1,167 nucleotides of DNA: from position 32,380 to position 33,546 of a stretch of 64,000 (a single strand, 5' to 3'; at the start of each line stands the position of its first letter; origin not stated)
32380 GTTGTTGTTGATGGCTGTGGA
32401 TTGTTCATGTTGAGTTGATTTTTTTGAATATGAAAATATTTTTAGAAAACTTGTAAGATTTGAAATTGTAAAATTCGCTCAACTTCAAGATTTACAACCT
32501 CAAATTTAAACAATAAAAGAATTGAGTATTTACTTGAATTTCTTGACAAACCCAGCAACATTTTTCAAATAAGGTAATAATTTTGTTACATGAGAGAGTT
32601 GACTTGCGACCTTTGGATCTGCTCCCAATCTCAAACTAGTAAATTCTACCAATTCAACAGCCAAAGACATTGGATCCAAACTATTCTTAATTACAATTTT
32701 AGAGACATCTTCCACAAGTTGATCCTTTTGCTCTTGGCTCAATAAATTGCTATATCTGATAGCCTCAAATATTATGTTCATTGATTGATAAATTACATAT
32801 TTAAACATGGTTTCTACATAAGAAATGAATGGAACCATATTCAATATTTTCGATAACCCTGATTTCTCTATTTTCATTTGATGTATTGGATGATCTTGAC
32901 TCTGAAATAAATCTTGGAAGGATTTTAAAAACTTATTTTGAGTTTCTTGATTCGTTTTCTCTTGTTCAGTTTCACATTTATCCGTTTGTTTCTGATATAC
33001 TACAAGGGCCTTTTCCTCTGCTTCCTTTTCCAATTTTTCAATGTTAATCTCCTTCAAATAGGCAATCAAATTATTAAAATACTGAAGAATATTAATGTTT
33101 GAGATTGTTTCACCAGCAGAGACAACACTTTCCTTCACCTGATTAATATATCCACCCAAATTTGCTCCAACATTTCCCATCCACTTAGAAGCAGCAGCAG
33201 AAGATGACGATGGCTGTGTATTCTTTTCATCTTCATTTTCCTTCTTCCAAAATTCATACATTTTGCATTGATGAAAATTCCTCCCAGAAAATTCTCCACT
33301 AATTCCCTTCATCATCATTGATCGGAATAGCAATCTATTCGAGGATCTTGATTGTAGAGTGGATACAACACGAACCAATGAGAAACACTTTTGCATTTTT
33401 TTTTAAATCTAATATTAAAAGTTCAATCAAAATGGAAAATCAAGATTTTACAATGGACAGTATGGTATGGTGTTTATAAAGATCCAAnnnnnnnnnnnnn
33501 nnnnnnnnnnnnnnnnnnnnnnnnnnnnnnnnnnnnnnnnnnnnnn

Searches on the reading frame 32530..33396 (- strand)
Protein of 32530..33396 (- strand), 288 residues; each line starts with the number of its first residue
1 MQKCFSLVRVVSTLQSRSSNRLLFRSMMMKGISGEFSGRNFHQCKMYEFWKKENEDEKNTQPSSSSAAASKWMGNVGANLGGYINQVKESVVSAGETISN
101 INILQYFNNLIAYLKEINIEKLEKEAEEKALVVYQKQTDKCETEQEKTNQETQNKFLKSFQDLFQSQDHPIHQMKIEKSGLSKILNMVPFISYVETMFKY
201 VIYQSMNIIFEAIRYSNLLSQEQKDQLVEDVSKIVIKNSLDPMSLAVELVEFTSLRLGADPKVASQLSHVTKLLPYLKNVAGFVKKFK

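Call 25: search_protein_families(library=pfam, proteins=[window:32530-33396:-], max_evalue=0.1)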
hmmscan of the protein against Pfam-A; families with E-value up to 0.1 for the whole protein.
window:32530-33396:- (288 aa): 1 family
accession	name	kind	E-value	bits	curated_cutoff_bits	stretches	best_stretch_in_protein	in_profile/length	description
PF09324.15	Sec7-like_HDS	-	0.088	13.1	23.5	0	144-173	5-35/84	Mon2/Sec7/BIG1-like, HDS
